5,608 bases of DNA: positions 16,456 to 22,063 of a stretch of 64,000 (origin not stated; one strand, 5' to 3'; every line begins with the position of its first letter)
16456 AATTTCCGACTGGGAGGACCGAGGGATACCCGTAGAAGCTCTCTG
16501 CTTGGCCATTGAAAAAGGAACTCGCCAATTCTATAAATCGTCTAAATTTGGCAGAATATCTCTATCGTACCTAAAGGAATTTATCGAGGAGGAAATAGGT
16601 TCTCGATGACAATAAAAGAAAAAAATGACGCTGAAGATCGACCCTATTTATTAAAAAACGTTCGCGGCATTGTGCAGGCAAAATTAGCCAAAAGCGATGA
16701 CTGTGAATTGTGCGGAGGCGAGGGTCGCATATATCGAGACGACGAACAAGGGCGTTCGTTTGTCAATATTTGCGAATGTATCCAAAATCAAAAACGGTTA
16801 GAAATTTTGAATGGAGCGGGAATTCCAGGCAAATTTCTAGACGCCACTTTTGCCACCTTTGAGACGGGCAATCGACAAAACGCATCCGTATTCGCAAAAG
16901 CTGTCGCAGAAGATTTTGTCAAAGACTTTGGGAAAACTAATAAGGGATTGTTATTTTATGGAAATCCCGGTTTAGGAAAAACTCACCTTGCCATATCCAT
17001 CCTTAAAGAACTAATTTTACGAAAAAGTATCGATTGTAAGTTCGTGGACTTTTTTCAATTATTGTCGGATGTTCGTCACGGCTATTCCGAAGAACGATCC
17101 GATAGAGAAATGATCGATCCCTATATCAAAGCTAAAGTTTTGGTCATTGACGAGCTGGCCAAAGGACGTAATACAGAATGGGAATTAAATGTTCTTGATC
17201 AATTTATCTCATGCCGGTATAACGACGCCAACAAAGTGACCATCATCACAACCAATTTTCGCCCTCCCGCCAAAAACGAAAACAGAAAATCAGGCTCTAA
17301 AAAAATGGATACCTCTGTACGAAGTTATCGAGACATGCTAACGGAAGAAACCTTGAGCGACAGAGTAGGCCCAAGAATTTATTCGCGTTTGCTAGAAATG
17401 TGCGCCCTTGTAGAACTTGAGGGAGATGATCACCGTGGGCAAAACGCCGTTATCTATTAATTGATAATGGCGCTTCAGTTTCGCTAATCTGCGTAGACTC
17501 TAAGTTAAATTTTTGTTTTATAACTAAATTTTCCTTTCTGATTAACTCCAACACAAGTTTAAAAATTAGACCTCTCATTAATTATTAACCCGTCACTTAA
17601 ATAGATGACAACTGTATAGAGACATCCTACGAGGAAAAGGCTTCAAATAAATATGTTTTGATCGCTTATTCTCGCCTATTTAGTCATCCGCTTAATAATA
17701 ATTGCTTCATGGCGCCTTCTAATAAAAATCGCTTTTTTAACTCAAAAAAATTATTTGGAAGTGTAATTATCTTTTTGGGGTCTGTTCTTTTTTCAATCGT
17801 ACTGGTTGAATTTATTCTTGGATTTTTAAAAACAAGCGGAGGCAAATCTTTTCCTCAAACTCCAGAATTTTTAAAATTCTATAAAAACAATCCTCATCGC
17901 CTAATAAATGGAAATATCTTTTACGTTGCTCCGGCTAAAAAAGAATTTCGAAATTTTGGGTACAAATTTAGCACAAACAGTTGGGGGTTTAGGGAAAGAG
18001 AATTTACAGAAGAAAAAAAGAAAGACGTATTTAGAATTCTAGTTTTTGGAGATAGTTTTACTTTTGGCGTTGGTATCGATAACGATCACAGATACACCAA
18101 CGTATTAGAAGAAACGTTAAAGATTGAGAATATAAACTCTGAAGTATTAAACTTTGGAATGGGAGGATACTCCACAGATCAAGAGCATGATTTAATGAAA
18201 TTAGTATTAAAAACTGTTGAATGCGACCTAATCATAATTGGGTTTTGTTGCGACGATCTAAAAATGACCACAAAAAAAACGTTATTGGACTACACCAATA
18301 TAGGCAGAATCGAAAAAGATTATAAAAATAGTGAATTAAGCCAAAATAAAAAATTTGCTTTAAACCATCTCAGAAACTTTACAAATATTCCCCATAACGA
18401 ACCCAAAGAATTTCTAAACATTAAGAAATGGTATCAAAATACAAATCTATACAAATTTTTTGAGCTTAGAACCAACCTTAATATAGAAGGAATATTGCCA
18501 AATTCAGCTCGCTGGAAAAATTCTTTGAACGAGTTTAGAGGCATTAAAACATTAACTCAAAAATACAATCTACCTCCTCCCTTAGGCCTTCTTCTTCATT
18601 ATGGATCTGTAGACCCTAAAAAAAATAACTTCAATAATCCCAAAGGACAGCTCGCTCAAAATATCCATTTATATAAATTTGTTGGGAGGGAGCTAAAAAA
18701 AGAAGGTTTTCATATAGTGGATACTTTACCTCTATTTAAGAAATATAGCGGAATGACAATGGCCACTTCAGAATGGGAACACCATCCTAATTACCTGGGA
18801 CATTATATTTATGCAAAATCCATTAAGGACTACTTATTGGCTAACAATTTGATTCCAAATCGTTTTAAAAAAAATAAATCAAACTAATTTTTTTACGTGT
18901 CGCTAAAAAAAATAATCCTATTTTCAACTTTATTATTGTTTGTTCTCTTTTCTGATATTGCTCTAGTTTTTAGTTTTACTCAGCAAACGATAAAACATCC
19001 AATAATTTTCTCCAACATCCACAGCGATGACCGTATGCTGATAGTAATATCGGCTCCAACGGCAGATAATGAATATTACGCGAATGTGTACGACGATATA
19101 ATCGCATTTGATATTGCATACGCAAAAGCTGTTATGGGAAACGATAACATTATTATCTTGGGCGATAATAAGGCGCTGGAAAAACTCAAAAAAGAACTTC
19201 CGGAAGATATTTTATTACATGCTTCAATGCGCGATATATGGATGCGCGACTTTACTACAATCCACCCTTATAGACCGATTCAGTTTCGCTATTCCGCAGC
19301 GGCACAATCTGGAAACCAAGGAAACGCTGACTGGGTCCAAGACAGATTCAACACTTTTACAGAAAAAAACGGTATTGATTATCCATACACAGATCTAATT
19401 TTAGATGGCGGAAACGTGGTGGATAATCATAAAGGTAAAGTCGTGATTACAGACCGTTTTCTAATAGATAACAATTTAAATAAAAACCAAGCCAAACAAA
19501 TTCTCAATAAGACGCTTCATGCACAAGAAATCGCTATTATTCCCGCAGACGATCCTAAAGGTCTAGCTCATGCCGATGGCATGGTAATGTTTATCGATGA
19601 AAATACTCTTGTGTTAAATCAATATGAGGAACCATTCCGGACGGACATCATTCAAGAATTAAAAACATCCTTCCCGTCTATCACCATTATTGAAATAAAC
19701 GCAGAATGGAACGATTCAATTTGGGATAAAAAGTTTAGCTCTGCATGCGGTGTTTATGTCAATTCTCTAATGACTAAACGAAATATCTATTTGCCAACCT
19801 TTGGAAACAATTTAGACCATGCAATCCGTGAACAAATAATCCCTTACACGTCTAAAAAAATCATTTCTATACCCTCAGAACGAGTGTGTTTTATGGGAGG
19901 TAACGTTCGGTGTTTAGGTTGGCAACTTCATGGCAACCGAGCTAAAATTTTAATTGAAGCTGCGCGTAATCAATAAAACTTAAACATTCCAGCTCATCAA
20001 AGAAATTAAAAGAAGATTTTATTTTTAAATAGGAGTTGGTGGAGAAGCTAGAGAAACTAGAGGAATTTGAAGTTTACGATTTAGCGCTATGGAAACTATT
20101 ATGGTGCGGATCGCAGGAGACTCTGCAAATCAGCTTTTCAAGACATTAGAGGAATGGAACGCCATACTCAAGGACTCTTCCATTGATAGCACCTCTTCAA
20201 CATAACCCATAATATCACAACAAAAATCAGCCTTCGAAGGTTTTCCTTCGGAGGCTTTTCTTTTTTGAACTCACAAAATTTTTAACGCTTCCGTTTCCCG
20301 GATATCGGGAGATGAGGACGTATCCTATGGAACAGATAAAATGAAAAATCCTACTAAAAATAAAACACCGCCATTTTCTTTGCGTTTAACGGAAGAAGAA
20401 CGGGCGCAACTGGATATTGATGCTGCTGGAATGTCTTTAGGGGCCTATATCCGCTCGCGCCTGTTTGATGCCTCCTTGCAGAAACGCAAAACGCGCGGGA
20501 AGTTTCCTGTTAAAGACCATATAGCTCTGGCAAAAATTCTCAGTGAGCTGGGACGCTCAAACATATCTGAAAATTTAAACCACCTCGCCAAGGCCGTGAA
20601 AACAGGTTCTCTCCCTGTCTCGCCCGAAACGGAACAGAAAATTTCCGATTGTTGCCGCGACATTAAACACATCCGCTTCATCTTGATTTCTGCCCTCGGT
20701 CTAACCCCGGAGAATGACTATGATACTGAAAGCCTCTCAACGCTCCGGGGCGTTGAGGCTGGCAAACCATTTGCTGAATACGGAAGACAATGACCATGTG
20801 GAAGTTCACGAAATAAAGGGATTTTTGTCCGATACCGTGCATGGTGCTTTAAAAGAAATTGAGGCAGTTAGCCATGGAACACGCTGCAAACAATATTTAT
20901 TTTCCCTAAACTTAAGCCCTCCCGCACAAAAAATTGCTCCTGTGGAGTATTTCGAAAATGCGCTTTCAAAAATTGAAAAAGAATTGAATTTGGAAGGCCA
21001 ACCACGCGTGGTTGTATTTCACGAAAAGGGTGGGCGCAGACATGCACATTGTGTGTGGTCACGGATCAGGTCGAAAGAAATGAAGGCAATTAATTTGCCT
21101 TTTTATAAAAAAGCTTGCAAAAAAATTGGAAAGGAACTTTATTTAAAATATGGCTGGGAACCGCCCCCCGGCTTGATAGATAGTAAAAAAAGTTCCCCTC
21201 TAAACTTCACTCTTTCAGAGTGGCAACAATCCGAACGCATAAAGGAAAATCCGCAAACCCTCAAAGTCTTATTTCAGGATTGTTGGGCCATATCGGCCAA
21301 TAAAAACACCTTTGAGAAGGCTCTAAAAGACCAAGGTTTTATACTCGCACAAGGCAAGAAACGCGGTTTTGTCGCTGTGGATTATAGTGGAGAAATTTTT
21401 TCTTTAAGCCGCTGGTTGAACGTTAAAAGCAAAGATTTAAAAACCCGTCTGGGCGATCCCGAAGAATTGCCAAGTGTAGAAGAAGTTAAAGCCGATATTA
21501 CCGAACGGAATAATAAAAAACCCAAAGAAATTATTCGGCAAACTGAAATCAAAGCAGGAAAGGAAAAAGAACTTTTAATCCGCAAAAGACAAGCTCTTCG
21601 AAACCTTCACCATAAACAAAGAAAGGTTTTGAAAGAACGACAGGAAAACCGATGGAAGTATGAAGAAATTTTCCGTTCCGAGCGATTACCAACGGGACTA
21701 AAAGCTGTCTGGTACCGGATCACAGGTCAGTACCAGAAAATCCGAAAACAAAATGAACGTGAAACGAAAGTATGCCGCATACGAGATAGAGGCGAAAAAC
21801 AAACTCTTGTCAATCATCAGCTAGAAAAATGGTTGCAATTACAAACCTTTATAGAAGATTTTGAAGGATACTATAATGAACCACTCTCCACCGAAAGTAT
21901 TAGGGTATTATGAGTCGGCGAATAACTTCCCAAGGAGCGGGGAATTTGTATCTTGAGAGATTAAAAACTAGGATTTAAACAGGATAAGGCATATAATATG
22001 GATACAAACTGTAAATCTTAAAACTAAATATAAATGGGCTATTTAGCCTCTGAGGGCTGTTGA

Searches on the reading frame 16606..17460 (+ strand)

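Call 61: search_protein_families(library=pfam, proteins=[window:16606-17460:+], max_evalue=0.00001)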
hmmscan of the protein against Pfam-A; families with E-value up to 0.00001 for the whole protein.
window:16606-17460:+ (284 aa): 3 families
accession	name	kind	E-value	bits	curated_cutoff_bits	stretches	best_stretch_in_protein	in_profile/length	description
PF01695.23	IstB_IS21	-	4.3e-14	53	24.1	1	81-217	63-193/238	IstB-like ATP binding protein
PF00004.35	AAA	-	4e-06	27.7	21.2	1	115-217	1-109/131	ATPase family associated with various cellular activities (AAA)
PF00308.24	Bac_DnaA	-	6.6e-06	26.9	23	1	81-186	6-108/162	Bacterial DnaA ATPAse domain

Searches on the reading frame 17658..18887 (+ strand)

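Call 61: search_protein_families(library=pfam, proteins=[window:17658-18887:+], max_evalue=0.00001)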
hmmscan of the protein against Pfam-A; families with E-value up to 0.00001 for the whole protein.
window:17658-18887:+ (409 aa): 2 families
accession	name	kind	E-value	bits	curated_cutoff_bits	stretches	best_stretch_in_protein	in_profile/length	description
PF13472.12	Lipase_GDSL_2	-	1.4e-07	32.6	32.9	1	129-205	1-79/178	GDSL-like Lipase/Acylhydrolase family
PF00657.28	Lipase_GDSL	-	1.5e-06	29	23.6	0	127-258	1-137/208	GDSL-like Lipase/Acylhydrolase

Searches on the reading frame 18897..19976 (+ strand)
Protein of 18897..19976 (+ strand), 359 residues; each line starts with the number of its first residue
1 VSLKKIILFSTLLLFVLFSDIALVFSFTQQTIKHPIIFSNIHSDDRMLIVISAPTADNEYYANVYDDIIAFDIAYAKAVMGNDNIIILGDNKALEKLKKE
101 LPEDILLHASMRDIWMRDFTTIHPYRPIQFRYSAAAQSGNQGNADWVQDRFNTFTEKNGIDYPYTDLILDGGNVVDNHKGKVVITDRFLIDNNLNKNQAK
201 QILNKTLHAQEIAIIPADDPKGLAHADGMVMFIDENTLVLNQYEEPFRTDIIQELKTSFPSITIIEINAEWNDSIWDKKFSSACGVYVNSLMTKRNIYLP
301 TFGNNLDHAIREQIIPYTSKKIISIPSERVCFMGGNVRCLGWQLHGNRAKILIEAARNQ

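Call 61: search_protein_families(library=pfam, proteins=[window:18897-19976:+], max_evalue=0.00001)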
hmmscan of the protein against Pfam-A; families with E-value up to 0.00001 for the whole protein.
window:18897-19976:+ (359 aa): 1 family
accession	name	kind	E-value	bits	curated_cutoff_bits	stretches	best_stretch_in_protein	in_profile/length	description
PF04371.20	PAD_porph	-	3.6e-24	86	25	1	49-343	12-319/321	Porphyromonas-type peptidyl-arginine deiminase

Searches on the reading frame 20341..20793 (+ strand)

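Call 80: search_protein_families(library=pfam, proteins=[window:20341-20793:+], max_evalue=0.001)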
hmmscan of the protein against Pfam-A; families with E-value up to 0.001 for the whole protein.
window:20341-20793:+ (150 aa): 1 family
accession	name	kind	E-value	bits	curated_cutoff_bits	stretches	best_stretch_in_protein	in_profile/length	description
PF21983.2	NikA-like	-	1.3e-08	35.3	27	1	7-85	2-71/72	Mobilization protein NikA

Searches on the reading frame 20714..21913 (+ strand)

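Call 61: search_protein_families(library=pfam, proteins=[window:20714-21913:+], max_evalue=0.00001)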
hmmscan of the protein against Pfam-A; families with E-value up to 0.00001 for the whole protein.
window:20714-21913:+ (399 aa): 1 family
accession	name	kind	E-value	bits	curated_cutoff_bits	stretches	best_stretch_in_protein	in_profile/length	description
PF03432.20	Relaxase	-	8.5e-12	45.9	24.6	1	26-148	7-132/132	MobA/VirD2-like, nuclease domain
